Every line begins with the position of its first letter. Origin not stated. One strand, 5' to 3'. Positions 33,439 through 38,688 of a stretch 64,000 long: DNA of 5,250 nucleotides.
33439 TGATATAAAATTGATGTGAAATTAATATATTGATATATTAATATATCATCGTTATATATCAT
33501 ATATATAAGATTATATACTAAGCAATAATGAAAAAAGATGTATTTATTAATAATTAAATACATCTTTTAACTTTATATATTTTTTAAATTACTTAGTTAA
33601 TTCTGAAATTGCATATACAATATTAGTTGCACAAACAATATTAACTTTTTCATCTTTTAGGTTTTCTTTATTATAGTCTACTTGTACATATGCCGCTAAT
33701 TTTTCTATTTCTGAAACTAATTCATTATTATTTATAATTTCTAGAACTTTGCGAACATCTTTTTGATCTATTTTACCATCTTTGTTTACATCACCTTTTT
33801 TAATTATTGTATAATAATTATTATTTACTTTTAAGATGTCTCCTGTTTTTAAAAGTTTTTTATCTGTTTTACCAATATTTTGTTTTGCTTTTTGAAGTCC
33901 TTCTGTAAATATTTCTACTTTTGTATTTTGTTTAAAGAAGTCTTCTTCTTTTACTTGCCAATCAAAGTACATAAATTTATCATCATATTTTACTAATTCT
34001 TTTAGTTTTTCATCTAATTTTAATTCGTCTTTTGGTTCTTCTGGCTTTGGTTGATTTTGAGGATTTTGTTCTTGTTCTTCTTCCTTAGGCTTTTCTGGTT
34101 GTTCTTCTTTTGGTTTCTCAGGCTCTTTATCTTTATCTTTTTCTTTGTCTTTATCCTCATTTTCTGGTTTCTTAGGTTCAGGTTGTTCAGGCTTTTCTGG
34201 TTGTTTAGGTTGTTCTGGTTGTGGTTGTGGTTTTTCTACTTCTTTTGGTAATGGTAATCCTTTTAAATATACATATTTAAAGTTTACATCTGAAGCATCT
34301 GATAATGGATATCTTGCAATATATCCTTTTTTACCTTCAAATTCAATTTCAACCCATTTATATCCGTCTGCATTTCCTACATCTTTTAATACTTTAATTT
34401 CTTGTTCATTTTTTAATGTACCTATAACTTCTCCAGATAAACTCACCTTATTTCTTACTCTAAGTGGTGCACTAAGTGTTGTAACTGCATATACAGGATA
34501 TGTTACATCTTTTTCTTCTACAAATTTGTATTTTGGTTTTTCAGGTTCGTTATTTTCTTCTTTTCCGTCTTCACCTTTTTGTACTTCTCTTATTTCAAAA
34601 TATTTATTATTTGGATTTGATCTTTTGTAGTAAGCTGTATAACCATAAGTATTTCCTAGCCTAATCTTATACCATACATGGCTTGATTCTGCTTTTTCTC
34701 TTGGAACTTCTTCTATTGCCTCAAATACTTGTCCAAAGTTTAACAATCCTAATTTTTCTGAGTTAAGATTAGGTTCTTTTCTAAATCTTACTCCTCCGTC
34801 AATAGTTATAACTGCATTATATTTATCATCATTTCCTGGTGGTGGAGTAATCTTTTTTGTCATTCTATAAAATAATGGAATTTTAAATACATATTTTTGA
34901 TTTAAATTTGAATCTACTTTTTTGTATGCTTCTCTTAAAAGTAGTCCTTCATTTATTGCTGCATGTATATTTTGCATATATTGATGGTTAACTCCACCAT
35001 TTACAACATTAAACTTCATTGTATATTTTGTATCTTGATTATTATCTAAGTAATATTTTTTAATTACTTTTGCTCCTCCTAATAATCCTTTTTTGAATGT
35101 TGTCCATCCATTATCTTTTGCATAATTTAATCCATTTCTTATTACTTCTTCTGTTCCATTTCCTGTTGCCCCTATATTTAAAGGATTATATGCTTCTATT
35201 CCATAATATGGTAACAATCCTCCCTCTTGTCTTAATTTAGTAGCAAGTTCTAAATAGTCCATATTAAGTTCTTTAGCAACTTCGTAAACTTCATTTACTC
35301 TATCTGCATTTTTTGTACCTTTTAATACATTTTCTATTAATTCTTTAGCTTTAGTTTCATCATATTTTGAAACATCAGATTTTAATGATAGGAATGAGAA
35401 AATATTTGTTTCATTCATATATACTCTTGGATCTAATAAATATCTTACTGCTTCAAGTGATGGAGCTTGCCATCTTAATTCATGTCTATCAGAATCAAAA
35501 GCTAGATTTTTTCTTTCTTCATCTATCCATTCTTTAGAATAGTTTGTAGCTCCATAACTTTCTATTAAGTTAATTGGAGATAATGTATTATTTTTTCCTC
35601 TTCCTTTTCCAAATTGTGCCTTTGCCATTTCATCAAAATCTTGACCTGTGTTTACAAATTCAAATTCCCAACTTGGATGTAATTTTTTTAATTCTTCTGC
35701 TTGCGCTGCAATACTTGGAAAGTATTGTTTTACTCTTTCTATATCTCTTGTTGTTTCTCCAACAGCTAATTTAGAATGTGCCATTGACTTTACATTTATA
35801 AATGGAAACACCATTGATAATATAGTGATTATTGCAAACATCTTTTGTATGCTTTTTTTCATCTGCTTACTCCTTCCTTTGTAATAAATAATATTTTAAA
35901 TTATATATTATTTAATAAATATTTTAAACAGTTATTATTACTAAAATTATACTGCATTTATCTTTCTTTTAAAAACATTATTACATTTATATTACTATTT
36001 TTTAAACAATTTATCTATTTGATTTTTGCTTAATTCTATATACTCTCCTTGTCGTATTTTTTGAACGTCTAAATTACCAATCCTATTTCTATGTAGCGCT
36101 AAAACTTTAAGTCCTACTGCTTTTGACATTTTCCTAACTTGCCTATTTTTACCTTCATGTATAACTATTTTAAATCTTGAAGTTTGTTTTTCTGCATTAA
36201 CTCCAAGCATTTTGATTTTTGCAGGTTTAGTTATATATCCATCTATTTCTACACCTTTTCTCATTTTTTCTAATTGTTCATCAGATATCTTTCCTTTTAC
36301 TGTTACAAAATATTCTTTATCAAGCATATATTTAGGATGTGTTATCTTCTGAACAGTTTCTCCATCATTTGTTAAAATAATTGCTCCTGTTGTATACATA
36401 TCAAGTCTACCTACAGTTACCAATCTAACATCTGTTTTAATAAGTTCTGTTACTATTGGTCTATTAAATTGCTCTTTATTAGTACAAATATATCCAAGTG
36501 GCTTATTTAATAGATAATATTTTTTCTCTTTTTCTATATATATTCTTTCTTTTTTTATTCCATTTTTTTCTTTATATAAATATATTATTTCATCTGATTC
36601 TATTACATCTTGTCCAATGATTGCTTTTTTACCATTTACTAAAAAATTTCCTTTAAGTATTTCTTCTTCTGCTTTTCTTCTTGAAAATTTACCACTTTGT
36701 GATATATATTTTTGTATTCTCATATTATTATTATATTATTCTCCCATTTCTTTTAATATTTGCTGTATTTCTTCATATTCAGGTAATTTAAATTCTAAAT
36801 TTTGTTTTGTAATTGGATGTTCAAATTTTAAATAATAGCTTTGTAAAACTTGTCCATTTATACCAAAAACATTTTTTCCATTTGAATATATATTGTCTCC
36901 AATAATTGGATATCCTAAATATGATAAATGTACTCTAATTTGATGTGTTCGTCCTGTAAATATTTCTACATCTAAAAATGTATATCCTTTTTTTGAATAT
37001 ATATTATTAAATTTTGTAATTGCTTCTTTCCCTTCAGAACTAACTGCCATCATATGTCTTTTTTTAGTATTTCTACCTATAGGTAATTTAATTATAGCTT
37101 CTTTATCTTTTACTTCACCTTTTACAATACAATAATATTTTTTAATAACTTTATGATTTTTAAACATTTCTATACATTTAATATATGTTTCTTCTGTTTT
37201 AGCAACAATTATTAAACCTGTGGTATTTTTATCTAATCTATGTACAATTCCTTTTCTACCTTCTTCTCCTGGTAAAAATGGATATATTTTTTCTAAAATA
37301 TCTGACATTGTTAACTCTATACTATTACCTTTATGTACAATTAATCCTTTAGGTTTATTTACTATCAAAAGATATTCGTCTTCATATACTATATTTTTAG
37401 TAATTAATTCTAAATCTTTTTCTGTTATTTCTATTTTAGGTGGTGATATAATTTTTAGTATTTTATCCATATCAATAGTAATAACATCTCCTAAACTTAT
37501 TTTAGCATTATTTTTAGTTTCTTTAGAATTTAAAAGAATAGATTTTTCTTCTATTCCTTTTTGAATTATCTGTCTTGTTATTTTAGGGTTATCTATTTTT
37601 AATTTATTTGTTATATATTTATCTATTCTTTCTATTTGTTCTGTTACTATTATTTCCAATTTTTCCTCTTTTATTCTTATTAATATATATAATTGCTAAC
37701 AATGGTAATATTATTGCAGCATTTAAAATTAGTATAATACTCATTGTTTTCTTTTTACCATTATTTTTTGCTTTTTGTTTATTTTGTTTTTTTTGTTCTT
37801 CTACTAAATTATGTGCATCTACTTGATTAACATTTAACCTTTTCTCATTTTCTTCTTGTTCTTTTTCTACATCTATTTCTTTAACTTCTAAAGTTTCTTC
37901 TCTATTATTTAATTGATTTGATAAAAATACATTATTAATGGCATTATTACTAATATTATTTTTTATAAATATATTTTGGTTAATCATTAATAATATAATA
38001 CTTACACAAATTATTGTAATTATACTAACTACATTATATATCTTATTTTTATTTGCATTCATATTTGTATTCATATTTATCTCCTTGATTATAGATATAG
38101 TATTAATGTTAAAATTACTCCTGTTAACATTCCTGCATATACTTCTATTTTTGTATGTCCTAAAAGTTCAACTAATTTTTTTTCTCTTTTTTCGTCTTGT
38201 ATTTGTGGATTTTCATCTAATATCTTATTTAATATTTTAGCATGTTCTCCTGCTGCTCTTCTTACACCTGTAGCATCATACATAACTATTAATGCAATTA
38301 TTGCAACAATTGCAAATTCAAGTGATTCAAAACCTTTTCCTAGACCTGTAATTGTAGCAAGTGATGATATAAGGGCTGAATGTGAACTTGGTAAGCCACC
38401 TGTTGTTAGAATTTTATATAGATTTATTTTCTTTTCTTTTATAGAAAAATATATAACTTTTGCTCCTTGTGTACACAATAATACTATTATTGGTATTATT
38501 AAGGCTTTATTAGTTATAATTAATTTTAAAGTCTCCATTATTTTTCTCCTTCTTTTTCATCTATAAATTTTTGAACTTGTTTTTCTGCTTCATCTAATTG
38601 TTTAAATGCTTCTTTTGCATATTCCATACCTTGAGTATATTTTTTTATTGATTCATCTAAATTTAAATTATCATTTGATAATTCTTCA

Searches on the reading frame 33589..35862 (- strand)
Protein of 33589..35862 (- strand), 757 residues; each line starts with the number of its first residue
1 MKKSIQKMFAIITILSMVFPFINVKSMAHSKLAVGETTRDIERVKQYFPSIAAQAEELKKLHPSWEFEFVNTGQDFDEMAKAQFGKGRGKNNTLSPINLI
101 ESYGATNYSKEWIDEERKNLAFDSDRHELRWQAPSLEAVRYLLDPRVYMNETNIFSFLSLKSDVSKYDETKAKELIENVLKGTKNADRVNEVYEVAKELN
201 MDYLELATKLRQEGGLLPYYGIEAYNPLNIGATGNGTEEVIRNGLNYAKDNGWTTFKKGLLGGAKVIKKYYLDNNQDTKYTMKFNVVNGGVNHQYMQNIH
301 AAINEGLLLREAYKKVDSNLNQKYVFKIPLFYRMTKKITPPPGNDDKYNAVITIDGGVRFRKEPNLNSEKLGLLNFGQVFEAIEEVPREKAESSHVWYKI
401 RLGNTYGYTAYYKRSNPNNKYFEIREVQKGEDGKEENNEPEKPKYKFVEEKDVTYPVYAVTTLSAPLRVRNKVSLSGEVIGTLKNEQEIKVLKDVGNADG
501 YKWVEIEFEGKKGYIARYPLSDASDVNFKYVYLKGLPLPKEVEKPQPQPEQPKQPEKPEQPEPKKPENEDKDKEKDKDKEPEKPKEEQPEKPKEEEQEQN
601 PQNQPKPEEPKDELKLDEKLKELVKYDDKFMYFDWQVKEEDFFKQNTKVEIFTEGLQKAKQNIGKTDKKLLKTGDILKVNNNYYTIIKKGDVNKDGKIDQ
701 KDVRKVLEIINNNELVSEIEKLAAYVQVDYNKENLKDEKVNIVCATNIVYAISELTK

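Call 72: search_protein_families(library=pfam, proteins=[window:33589-35862:-], max_evalue=0.01)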
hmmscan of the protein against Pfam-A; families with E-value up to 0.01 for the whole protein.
window:33589-35862:- (757 aa): 2 families
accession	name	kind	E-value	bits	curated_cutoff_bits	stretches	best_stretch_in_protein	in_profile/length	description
PF08239.17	SH3_3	-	1.2e-19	70.7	27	2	467-517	3-50/54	Bacterial SH3 domain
PF00036.39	EF-hand_1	-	0.0068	16.3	25.4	0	686-707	5-26/29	EF hand domain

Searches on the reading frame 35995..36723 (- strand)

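Call 72: search_protein_families(library=pfam, proteins=[window:35995-36723:-], max_evalue=0.01)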
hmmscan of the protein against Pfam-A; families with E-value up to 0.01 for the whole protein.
window:35995-36723:- (242 aa): 2 families
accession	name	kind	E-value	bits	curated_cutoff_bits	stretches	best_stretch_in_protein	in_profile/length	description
PF00849.27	PseudoU_synth_2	-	5.5e-20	72.6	26.8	1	68-200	1-150/152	RNA pseudouridylate synthase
PF01479.30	S4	-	1.6e-07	31.3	22.8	1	1-34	1-35/48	S4 domain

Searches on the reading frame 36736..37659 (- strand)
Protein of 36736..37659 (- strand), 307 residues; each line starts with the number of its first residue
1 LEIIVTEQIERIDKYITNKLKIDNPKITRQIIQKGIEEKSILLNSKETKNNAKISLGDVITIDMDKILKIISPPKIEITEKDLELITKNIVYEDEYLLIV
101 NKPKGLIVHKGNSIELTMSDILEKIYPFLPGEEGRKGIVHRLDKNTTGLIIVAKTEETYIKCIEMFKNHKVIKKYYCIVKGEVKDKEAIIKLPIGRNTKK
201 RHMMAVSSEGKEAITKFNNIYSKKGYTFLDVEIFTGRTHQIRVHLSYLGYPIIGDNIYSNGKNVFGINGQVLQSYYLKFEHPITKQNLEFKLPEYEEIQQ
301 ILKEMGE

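Call 72: search_protein_families(library=pfam, proteins=[window:36736-37659:-], max_evalue=0.01)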
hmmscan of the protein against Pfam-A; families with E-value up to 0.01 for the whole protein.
window:36736-37659:- (307 aa): 1 family
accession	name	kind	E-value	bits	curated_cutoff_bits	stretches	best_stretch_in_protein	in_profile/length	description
PF00849.27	PseudoU_synth_2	-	1.3e-31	110.3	26.8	1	96-246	1-151/152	RNA pseudouridylate synthase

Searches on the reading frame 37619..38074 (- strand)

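Call 72: search_protein_families(library=pfam, proteins=[window:37619-38074:-], max_evalue=0.01)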
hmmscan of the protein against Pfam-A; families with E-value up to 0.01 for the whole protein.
window:37619-38074:- (151 aa): 1 family
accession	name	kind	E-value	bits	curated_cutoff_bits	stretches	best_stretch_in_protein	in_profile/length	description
PF24871.1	Piezo_TM1-24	-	0.0082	15.1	28.8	1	12-127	94-195/682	Piezo TM1-24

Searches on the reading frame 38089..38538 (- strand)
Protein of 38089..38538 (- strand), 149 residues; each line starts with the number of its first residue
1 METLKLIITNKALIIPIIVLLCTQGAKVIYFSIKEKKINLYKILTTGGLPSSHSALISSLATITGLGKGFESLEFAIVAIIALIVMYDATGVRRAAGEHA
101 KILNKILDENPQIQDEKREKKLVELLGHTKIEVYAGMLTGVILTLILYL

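Call 72: search_protein_families(library=pfam, proteins=[window:38089-38538:-], max_evalue=0.01)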
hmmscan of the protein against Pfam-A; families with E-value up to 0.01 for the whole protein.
window:38089-38538:- (149 aa): 1 family
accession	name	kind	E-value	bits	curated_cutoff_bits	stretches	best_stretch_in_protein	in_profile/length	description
PF02681.20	DUF212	-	2.3e-43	147.8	26.5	1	9-142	2-125/126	Divergent PAP2 family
